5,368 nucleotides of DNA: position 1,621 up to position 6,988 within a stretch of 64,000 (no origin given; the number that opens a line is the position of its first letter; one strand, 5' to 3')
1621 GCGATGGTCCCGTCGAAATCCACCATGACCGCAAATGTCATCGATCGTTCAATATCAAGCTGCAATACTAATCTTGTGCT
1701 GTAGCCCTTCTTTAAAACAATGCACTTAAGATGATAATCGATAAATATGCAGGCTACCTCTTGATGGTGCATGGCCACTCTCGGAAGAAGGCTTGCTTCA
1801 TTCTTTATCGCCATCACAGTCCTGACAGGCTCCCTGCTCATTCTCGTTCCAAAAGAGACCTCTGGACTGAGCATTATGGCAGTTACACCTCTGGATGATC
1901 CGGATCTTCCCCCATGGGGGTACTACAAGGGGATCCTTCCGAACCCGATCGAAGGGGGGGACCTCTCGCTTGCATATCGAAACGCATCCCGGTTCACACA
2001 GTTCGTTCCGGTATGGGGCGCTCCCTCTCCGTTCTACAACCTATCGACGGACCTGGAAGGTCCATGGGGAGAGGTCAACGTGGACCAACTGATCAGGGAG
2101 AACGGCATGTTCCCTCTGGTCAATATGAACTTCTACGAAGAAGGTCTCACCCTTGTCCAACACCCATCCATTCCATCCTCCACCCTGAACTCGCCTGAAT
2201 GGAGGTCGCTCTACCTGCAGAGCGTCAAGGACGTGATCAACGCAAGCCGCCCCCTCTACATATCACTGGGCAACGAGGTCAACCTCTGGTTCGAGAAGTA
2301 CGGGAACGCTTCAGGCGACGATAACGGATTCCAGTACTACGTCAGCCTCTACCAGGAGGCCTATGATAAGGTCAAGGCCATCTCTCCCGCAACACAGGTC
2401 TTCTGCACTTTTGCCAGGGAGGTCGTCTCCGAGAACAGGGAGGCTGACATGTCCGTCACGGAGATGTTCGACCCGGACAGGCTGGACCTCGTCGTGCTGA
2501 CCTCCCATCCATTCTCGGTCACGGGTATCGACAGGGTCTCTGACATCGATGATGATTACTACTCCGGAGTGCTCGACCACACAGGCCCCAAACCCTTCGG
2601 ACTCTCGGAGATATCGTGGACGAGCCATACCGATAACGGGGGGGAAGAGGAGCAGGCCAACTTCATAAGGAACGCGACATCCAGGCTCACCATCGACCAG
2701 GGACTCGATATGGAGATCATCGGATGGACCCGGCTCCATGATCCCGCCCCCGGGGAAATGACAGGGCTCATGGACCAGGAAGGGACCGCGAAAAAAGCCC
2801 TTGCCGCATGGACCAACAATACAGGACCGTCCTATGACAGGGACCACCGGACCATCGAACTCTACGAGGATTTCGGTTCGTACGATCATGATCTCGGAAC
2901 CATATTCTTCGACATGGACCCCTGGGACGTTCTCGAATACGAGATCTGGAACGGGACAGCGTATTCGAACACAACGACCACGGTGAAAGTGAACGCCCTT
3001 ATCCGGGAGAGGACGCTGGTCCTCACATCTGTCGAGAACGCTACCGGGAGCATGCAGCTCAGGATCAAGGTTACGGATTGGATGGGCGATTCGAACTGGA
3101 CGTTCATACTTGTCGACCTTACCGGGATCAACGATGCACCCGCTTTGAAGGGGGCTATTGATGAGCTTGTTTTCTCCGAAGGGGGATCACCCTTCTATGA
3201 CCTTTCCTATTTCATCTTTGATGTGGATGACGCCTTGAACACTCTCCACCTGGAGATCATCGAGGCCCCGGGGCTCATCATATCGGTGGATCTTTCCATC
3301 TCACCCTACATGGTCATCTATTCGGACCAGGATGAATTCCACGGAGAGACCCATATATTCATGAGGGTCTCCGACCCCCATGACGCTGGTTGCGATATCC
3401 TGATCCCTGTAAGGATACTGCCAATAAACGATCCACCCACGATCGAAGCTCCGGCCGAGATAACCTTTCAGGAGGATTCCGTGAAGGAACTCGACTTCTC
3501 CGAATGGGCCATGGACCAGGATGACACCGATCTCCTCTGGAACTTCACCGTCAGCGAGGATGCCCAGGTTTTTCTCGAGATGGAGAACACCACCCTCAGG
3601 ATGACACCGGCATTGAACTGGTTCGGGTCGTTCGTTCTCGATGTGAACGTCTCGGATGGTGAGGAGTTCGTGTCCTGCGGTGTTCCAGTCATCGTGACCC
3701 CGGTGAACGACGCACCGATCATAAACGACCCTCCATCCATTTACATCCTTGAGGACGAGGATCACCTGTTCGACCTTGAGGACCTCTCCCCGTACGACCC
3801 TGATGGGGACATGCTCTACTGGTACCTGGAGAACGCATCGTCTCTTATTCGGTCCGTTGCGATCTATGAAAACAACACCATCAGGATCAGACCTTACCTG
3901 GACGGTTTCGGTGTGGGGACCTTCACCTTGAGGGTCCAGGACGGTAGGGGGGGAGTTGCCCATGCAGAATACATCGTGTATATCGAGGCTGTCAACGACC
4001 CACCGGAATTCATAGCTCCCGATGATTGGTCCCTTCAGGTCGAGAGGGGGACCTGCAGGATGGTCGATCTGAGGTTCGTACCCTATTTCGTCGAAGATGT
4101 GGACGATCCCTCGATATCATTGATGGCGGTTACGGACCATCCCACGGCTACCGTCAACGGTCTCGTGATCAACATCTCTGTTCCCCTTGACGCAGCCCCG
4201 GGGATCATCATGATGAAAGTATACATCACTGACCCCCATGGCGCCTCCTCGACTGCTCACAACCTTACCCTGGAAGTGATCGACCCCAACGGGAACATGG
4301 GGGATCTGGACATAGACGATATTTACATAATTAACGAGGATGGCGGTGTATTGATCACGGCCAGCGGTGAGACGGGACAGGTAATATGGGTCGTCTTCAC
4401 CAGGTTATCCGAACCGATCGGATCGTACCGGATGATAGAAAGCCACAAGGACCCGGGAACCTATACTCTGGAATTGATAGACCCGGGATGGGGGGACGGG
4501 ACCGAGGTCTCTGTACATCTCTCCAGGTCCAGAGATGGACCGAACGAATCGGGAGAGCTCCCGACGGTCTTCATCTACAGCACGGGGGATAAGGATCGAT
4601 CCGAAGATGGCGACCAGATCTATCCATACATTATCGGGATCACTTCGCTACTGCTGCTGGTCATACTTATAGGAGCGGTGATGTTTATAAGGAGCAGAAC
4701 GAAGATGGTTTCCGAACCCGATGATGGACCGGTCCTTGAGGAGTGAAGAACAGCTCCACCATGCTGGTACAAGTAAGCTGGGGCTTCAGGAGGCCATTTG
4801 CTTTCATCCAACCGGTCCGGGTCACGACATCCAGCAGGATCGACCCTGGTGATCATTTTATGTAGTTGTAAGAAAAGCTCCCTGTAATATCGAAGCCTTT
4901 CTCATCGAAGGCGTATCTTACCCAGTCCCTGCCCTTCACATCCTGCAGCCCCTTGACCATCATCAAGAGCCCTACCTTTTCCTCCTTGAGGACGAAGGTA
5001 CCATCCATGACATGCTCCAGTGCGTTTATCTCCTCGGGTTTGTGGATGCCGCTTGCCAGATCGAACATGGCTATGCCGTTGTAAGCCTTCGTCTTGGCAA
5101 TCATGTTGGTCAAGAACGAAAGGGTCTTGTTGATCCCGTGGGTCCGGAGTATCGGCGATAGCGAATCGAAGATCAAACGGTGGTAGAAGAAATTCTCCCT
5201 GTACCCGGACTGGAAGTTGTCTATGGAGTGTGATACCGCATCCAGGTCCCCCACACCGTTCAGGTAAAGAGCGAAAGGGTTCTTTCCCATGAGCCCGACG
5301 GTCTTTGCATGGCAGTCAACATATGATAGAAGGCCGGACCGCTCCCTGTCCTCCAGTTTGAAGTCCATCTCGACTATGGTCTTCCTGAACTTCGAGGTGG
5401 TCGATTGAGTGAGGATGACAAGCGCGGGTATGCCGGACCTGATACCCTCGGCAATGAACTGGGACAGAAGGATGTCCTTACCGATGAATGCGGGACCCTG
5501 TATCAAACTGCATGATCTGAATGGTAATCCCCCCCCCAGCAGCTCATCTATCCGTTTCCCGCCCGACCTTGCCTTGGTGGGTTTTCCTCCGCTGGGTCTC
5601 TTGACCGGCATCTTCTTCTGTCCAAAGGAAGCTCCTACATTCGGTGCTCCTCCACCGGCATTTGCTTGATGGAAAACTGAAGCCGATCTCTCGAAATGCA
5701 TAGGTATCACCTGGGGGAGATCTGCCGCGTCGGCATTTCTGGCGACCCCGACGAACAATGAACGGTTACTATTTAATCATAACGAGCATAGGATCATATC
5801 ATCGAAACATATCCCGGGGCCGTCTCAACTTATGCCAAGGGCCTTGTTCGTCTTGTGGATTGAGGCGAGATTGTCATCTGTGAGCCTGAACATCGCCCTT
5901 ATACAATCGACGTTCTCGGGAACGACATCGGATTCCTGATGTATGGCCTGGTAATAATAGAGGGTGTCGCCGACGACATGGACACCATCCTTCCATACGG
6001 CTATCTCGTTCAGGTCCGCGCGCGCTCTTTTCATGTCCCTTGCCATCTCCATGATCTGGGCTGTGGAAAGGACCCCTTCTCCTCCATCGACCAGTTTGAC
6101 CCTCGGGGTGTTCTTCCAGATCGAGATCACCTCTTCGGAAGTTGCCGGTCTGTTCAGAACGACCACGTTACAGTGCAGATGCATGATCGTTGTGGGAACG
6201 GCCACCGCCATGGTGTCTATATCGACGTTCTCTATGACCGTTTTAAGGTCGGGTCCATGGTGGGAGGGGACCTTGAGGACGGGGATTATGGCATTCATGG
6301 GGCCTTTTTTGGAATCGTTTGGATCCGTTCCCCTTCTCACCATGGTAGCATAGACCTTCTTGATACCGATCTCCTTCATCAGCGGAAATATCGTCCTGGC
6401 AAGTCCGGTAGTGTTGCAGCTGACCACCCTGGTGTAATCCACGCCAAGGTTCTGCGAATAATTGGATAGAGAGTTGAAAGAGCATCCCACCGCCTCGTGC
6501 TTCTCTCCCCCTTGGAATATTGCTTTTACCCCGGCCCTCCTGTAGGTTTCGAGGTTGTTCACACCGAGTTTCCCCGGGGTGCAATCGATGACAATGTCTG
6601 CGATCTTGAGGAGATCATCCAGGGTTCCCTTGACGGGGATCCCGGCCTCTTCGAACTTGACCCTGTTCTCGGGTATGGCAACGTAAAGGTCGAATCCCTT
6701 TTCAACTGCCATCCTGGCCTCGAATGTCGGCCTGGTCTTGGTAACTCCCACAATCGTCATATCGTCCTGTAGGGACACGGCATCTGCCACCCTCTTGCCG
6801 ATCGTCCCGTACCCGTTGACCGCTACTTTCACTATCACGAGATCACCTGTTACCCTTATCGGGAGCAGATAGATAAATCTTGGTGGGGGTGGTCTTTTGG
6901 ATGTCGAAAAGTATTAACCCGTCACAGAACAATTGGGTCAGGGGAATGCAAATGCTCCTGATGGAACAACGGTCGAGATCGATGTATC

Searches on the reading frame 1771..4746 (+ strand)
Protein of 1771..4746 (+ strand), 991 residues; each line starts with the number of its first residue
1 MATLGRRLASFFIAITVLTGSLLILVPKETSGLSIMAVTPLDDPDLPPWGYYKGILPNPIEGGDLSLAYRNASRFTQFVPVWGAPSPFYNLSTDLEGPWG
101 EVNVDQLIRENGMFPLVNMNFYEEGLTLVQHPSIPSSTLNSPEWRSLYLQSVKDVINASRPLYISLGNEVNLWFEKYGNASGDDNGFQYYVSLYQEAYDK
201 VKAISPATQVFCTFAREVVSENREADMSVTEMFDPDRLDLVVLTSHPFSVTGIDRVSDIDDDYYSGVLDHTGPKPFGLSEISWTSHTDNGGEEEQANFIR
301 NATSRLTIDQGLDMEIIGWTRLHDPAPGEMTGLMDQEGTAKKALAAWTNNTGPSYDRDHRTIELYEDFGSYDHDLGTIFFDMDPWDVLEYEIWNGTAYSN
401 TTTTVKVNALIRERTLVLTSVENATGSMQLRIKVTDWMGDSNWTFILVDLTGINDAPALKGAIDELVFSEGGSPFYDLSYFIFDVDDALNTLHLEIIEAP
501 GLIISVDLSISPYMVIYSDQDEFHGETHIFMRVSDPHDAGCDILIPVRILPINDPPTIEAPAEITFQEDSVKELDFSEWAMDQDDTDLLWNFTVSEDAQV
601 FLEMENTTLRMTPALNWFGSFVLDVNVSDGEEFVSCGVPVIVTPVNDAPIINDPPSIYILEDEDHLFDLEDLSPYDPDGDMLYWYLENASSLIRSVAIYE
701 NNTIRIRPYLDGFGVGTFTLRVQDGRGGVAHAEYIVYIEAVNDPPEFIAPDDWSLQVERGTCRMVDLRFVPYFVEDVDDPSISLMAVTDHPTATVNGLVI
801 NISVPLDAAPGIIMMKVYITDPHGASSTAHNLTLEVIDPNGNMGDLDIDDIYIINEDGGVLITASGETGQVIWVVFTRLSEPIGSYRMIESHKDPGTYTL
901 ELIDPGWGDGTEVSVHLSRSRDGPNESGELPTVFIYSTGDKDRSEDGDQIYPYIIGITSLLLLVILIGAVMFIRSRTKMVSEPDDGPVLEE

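Call 54: search_protein_families(library=pfam, proteins=[window:1771-4746:+], max_evalue=0.001)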
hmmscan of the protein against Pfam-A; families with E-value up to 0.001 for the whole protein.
window:1771-4746:+ (991 aa): 3 families
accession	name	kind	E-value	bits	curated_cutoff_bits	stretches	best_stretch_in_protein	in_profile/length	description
PF17963.7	Big_9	-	1.6e-19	71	23.6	1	646-733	1-85/89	Bacterial Ig domain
PF17892.7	Cadherin_5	-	6.9e-11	42.3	26.5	1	553-632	2-87/98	Cadherin-like domain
PF17803.7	Cadherin_4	-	6.3e-05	23.9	25.1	0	640-684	5-49/71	Bacterial cadherin-like domain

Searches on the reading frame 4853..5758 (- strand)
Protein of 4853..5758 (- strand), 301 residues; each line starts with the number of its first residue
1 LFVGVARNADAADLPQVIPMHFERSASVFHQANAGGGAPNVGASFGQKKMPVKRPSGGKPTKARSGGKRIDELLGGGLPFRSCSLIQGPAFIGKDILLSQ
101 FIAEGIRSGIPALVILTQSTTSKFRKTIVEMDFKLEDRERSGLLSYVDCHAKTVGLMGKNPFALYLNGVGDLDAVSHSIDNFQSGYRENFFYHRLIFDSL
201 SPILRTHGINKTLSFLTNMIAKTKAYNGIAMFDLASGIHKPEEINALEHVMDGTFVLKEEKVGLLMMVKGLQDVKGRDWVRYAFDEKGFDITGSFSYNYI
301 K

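Call 54: search_protein_families(library=pfam, proteins=[window:4853-5758:-], max_evalue=0.001)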
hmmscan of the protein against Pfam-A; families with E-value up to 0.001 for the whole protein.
window:4853-5758:- (301 aa): 4 families
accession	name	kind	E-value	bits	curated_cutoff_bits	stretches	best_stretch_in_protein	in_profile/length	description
PF06745.19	ATPase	-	3.5e-17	63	26.6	1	65-277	3-206/231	KaiC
PF05625.17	PAXNEB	-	3.3e-07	30.1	28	1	55-127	10-84/366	PAXNEB protein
PF24336.1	DUF7504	-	1.7e-06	29.1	27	1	192-254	115-176/179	Family of unknown function (DUF7504)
PF23365.1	DUF7090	-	0.00012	22.3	27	1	165-260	93-185/192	Family of unknown function (DUF7090)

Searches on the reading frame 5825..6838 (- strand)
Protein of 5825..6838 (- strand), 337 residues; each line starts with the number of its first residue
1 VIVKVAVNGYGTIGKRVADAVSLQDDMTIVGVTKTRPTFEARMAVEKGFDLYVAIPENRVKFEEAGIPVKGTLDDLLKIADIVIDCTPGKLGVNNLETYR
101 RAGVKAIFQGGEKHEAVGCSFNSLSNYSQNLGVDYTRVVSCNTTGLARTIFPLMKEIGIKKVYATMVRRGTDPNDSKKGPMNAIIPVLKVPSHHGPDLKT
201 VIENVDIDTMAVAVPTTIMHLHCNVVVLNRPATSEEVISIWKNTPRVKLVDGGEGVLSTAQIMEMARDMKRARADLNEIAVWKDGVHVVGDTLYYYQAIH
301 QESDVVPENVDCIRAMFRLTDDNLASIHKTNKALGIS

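Call 54: search_protein_families(library=pfam, proteins=[window:5825-6838:-], max_evalue=0.001)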
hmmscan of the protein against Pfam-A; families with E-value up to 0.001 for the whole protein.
window:5825-6838:- (337 aa): 3 families
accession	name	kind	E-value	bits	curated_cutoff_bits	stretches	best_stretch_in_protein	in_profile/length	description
PF02800.25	Gp_dh_C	-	2.8e-26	92.4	24.4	1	146-298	1-157/158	Glyceraldehyde 3-phosphate dehydrogenase, C-terminal domain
PF01113.26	DapB_N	-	2e-08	34.8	25.6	1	3-107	1-95/124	Dihydrodipicolinate reductase, N-terminus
PF00044.30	Gp_dh_N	-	1.8e-06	28.6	31.7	1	3-71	1-67/101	Glyceraldehyde 3-phosphate dehydrogenase, NAD binding domain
